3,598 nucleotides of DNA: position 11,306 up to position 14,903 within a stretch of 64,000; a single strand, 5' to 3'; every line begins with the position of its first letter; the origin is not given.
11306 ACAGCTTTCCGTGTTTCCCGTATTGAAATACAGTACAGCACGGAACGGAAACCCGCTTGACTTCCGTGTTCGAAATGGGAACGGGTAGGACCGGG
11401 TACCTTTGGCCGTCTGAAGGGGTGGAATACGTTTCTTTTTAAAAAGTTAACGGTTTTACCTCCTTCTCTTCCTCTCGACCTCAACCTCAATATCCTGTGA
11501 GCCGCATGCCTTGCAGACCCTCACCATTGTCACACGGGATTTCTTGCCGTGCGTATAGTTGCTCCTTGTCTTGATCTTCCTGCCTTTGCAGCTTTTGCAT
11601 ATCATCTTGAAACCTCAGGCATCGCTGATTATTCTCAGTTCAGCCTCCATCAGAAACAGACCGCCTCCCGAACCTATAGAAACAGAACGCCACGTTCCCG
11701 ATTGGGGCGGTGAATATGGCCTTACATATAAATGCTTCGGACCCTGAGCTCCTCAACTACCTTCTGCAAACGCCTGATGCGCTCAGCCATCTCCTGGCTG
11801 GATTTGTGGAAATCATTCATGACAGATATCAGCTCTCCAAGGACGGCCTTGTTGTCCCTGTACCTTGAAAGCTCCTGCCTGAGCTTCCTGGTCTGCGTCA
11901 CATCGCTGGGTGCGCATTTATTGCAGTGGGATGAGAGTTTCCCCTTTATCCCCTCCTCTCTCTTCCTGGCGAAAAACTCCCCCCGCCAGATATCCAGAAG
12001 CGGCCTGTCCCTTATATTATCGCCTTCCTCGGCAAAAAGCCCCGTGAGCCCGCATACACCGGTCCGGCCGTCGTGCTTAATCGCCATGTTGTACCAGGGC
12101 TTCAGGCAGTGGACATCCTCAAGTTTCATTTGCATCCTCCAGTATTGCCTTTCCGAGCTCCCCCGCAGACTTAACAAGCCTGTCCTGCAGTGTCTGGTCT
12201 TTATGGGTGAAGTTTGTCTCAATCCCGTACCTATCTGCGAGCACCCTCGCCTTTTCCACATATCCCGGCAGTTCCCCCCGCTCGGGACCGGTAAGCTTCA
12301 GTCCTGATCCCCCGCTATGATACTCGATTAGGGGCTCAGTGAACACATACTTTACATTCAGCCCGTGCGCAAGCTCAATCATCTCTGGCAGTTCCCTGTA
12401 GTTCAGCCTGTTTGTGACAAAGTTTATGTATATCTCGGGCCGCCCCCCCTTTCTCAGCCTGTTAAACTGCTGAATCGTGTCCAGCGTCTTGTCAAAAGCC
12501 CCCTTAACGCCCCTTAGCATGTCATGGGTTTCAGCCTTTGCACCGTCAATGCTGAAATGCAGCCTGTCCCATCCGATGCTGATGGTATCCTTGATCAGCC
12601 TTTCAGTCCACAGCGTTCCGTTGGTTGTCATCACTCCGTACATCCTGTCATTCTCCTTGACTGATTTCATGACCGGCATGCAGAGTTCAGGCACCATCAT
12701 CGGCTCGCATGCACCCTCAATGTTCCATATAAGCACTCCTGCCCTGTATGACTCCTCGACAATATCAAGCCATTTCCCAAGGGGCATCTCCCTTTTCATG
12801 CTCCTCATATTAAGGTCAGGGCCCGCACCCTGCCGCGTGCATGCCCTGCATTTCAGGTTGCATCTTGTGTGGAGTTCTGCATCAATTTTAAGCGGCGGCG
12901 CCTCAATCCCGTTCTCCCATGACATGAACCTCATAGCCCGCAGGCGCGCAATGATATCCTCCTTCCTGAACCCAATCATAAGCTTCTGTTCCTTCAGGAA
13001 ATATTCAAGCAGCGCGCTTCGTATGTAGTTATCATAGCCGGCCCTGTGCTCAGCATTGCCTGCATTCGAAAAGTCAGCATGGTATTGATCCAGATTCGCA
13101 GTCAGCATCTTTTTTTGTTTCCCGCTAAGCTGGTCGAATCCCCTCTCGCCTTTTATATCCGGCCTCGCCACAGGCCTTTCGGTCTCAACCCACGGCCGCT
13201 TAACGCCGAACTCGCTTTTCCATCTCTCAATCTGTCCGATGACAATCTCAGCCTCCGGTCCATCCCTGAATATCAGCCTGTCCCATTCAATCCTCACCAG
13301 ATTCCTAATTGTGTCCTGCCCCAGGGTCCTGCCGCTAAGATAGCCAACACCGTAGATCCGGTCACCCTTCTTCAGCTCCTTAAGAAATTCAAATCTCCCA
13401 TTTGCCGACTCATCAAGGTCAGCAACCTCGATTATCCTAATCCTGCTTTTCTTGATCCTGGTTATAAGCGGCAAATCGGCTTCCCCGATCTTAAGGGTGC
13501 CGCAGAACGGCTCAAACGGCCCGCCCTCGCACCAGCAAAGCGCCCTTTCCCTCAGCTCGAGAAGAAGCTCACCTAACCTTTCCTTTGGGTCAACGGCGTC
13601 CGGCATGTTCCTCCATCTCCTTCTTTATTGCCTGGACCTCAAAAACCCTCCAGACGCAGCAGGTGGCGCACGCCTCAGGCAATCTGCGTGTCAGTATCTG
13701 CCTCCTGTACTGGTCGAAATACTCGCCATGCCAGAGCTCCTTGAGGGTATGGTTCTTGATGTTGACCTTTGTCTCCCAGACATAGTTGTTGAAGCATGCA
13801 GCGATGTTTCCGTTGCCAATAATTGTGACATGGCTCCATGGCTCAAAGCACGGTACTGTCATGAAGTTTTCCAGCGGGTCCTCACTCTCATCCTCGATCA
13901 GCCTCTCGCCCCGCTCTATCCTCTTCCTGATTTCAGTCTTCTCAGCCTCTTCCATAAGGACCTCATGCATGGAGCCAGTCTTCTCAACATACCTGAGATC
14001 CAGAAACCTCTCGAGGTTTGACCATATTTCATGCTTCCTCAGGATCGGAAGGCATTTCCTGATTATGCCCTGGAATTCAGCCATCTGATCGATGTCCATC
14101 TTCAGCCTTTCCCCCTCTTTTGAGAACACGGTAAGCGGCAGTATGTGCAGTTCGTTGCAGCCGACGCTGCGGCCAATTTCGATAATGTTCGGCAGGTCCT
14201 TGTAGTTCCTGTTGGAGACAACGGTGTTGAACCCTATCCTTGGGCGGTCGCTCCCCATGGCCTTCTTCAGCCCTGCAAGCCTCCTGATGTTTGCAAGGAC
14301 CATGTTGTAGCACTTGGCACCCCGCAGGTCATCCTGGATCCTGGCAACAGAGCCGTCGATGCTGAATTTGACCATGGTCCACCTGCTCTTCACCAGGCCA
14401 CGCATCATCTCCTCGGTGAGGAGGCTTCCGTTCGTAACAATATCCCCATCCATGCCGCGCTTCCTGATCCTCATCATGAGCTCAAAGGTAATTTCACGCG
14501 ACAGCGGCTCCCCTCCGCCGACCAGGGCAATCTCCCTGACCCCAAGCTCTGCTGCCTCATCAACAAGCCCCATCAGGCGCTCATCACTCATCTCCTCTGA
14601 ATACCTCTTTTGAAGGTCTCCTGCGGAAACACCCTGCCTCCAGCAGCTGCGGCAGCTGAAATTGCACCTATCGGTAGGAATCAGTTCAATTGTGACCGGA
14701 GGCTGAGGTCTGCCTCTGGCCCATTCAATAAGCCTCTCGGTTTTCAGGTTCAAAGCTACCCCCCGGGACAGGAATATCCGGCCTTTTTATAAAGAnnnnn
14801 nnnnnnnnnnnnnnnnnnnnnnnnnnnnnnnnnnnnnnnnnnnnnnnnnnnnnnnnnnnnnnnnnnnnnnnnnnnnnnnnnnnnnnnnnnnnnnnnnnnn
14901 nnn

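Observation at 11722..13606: SPASM-rSAM paralog inactivated by a 19-bp insertion flanked by a 7-bp direct repeat (genuine pseudogene rather than homopolymer error)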

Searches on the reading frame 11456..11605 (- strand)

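Call 6: search_protein_families(library=pfam, proteins=[window:11456-11605:-], max_evalue=0.01)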
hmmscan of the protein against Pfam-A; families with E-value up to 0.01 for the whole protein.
window:11456-11605:- (49 aa): 1 family
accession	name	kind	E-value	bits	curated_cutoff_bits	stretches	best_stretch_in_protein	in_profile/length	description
PF08271.17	Zn_Ribbon_TF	-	0.0018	18.2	29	0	30-44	2-16/43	TFIIB zinc-binding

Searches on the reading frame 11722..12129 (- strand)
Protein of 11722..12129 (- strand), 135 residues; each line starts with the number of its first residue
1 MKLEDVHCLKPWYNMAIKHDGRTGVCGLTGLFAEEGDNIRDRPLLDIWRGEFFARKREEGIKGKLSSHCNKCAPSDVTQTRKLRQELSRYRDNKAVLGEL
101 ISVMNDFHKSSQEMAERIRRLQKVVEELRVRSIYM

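Call 6: search_protein_families(library=pfam, proteins=[window:11722-12129:-], max_evalue=0.01)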
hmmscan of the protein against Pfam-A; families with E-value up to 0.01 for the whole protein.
window:11722-12129:- (135 aa): 1 family
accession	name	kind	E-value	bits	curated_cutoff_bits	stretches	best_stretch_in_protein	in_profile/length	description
PF13186.11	SPASM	-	2e-07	31.6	21.5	1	8-72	1-66/67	Iron-sulfur cluster-binding domain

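Call 7: search_protein_families(library=ncbifam, proteins=[window:11722-12129:-], max_evalue=0.01)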
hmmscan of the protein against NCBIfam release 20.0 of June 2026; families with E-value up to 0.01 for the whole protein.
window:11722-12129:- (135 aa): 1 family
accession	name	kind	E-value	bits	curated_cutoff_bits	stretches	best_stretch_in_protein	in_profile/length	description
NF033640.1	N_Twi_rSAM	subfamily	2.3e-09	36.8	170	1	5-100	2-92/398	twitch domain-containing radical SAM protein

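Call 12: list_cluster_members(proteins=[P0001, window:11722-12129:-, window:11722-12261:-, window:13590-14753:-, window:14796-16574:-])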
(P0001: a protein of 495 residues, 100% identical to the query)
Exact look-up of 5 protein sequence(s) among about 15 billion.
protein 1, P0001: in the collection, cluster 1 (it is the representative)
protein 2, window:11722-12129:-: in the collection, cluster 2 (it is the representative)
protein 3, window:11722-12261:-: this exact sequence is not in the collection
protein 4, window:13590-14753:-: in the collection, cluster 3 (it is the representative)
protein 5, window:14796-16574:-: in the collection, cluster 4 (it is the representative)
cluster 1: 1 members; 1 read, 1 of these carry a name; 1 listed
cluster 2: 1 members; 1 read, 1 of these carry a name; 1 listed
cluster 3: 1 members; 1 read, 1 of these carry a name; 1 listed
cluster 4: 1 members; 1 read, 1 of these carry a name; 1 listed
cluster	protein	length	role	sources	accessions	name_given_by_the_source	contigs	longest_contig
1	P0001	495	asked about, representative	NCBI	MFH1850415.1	MAG: radical SAM protein [archaeon]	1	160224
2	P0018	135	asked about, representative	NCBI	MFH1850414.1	MAG: SPASM domain-containing protein [archaeon]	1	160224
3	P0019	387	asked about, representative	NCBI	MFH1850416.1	MAG: radical SAM protein [archaeon]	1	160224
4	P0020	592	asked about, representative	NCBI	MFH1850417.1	MAG: tetratricopeptide repeat protein [archaeon]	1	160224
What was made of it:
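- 11722..12129 (-): ORF B, 135 aa, frame +1 relative to A, overlapping A by 11 nt. NCBI MFH1850414.1 'SPASM domain-containing protein'. calls 6, 7, 12
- The source is a MAG known from a single record (call 12). NCBI annotates two genes (call 12).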

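Call 30: find_homologous_proteins(query=P0018)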
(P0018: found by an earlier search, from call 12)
Query P0018 (135 aa): 1 proteins with E <= 0.001 among 14 candidates.
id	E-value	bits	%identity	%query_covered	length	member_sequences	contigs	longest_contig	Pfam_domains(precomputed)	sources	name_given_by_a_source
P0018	9.8e-86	303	100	100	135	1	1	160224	PF13186.12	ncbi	ncbi:MAG: SPASM domain-containing protein [archaeon]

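Call 47: find_encoding_contigs(protein=P0018, flank=4000, max_places=4)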
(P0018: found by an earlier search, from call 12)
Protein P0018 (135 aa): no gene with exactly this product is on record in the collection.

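Call 48: find_encoding_contigs(protein=P0019, flank=4000, max_places=4)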
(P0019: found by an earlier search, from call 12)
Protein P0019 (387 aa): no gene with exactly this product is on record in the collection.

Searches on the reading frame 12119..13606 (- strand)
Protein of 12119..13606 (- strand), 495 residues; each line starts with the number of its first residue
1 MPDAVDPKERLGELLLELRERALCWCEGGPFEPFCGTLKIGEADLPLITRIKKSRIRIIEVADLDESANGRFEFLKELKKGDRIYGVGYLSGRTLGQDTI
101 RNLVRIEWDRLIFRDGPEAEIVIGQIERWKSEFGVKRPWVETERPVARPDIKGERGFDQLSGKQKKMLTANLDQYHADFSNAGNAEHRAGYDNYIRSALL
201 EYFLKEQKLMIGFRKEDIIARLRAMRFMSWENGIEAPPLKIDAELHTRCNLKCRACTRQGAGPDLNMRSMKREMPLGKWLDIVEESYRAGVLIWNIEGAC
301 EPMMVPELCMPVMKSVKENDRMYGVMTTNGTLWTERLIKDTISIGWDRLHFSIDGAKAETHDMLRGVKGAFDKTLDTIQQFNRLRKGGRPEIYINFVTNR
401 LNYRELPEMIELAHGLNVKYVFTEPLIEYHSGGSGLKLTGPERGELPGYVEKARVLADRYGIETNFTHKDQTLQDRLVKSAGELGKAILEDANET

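Call 6: search_protein_families(library=pfam, proteins=[window:12119-13606:-], max_evalue=0.01)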
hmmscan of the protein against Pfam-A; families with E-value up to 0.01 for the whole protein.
window:12119-13606:- (495 aa): 1 family
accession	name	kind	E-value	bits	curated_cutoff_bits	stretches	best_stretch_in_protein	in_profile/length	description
PF04055.27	Radical_SAM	-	4.5e-12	46.9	29.5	1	247-412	5-165/166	Radical SAM superfamily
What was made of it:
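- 12371..12868 (-): Radical_SAM domain (PF04055), residues 247-412 of ORF A. call 6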

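Call 7: search_protein_families(library=ncbifam, proteins=[window:12119-13606:-], max_evalue=0.01)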
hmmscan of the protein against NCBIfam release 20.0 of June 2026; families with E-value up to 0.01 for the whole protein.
window:12119-13606:- (495 aa): 43 families (the best 25 are shown)
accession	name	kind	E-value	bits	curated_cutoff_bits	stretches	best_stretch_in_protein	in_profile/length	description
TIGR04317.1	W_rSAM_matur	equivalog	1.2e-21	77.3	380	1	243-428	8-186/349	tungsten cofactor oxidoreductase radical SAM maturase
TIGR02109.1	PQQ_syn_pqqE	equivalog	2.2e-17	63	381.35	1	236-421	4-177/358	pyrroloquinoline quinone biosynthesis protein PqqE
TIGR04545.1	rSAM_ahbD_hemeb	equivalog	1.2e-16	61.1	500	1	243-417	4-166/339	heme b synthase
TIGR04311.1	rSAM_Geo_metal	subfamily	2.2e-16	59.9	400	1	238-433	2-194/423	radical SAM/SPASM family putative metalloenzyme maturase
TIGR04251.1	SCM_rSAM_ScmF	equivalog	9.9e-16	58.1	400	1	245-421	10-177/353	SynChlorMet cassette radical SAM/SPASM protein ScmF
TIGR04051.1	rSAM_NirJ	equivalog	1.4e-15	57.2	515.45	1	245-420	8-170/354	heme d1 biosynthesis radical SAM protein NirJ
NF050035.1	rSAM_WgK_link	exception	1.5e-15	57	650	1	237-421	7-179/367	radical SAM/SPASM peptide maturase WgkB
TIGR04546.1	rSAM_ahbC_deAc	equivalog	2.3e-15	56.3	650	1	245-423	45-210/390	12,18-didecarboxysiroheme deacetylase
TIGR03961.1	rSAM_PTO1314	hypoth_equivalog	3.3e-14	52.9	306.05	1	233-419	17-184/332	PTO1314 family radical SAM protein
TIGR04053.2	TIGR04053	equivalog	3.3e-14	52.9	395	1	237-420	6-180/366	TIGR04053 family radical SAM/SPASM domain-containing protein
TIGR02668.1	moaA_archaeal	equivalog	6.3e-14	51.7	325.25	1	244-435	15-192/303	GTP 3',8-cyclase MoaA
TIGR04250.1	SCM_rSAM_ScmE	equivalog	1.4e-13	50.5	400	1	238-382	2-138/358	SynChlorMet cassette radical SAM/SPASM protein ScmE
TIGR04054.1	rSAM_NirJ1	equivalog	3e-13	49.2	650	1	247-422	44-206/387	putative heme d1 biosynthesis radical SAM protein NirJ1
TIGR04303.1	GeoRSP_rSAM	equivalog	7.3e-12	45.5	400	1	238-420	4-171/325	GeoRSP system radical SAM/SPASM protein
NF001199.0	PRK00164.2-1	equivalog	1.1e-11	44.5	231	1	244-416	17-178/308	GTP 3',8-cyclase MoaA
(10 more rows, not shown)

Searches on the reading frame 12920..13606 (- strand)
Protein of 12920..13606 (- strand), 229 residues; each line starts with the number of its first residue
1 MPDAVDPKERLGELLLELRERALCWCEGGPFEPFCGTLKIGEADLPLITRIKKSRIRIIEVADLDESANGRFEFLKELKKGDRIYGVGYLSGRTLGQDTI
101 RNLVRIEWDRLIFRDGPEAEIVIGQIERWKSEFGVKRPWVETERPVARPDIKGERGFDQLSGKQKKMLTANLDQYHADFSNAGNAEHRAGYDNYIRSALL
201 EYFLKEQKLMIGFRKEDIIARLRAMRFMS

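Call 18: search_protein_representatives(protein=window:12950-13606:-)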
Query: 219 residues. Proteins with E-value up to 0.001 (for the whole library): 1; up to 1e-10: 1; up to 1e-30: 1. The best 1 are listed.
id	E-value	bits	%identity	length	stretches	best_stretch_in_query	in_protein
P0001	1.1e-148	509.0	89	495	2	1-219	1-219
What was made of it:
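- Tried and rejected: An exhaustive HMMER search of 1.84 billion representatives found only the protein itself (call 18).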

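Call 38: predict_structure(protein=window:12920-13606:-)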
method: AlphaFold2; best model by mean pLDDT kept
length: 229 residues; sequences in the alignment: 1
mean_pLDDT: 35.5   pTM: 0.24
mean pLDDT of the five models: 35.5, 35.4, 34.8, 32.4, 32.0
residues with pLDDT >= 90: 0; 70-90: 0; 50-70: 5; < 50: 224
segments of 3 or more residues with pLDDT < 50: 1-165, 167-169, 174-176, 178-180, 182-229
pLDDT, mean of each block of 10 residues (from residue 1): 35 37 29 30 28 26 31 38 41 30 34 34 42 32 24 35 48 49 41 40 37 39 37
secondary structure, 60 per line:
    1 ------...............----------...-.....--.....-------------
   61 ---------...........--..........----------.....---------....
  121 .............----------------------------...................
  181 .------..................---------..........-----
elements in order: H7-21 E36-40 E43-47 E70-80 E83-92 E103-107 H117-133 H162-181 H188-205 H215-224
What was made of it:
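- Tried and rejected: AlphaFold2 model of the extension alone. pLDDT was 35, which is uninformative (call 38).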

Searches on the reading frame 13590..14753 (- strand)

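Call 6: search_protein_families(library=pfam, proteins=[window:13590-14753:-], max_evalue=0.01)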
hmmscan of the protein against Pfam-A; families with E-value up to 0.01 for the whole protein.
window:13590-14753:- (387 aa): 3 families
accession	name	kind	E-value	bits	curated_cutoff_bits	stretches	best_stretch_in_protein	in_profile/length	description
PF04055.27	Radical_SAM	-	4e-17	63.3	29.5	1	25-162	2-139/166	Radical SAM superfamily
PF13186.11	SPASM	-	1.3e-07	32.2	21.5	1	302-365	1-66/67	Iron-sulfur cluster-binding domain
PF13353.11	Fer4_12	-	1.5e-07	32.3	22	1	29-138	14-119/137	4Fe-4S single cluster domain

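Call 7: search_protein_families(library=ncbifam, proteins=[window:13590-14753:-], max_evalue=0.01)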
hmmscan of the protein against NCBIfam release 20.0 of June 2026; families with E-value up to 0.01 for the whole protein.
window:13590-14753:- (387 aa): 60 families (the best 25 are shown)
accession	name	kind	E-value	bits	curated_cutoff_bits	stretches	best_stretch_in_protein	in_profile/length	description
TIGR04317.1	W_rSAM_matur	equivalog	3.1e-32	112.1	380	1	26-204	10-181/349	tungsten cofactor oxidoreductase radical SAM maturase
TIGR04545.1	rSAM_ahbD_hemeb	equivalog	8.7e-24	84.6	500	1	27-232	7-199/339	heme b synthase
NF033640.1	N_Twi_rSAM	subfamily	4.2e-22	78.8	170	2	16-278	107-372/398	twitch domain-containing radical SAM protein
TIGR04051.1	rSAM_NirJ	equivalog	5.6e-20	71.6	515.45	1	27-256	9-219/354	heme d1 biosynthesis radical SAM protein NirJ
TIGR04347.1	pseudo_SAM_Halo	equivalog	3e-19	69.5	525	1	26-344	44-333/390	TIGR04347 family pseudo-SAM/SPASM protein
TIGR03962.1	mycofact_rSAM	equivalog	2.6e-18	66.3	265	1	21-199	13-178/339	mycofactocin radical SAM maturase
TIGR04055.1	rSAM_NirJ2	equivalog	2.8e-18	66.5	500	1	27-234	7-200/326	putative heme d1 biosynthesis radical SAM protein NirJ2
TIGR04054.1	rSAM_NirJ1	equivalog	4.4e-18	65.1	650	1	26-202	42-205/387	putative heme d1 biosynthesis radical SAM protein NirJ1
NF038283.1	viperin_w_prok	equivalog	8.4e-18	64.5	180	1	27-214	9-195/281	viperin family antiviral radical SAM protein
TIGR02109.1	PQQ_syn_pqqE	equivalog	3e-17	62.6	381.35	1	18-204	5-179/358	pyrroloquinoline quinone biosynthesis protein PqqE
TIGR04546.1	rSAM_ahbC_deAc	equivalog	3.3e-17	62.4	650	1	27-207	46-213/390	12,18-didecarboxysiroheme deacetylase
TIGR04133.1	rSAM_w_lipo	hypoth_equivalog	7.2e-17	61.3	425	1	27-223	31-220/350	TIGR04133 family radical SAM/SPASM protein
TIGR02668.1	moaA_archaeal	equivalog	9.3e-17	61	325.25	1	27-224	17-206/303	GTP 3',8-cyclase MoaA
NF050035.1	rSAM_WgK_link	exception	1.4e-16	60.4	650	1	17-160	6-144/367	radical SAM/SPASM peptide maturase WgkB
TIGR04311.1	rSAM_Geo_metal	subfamily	8.2e-16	58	400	1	23-198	6-178/423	radical SAM/SPASM family putative metalloenzyme maturase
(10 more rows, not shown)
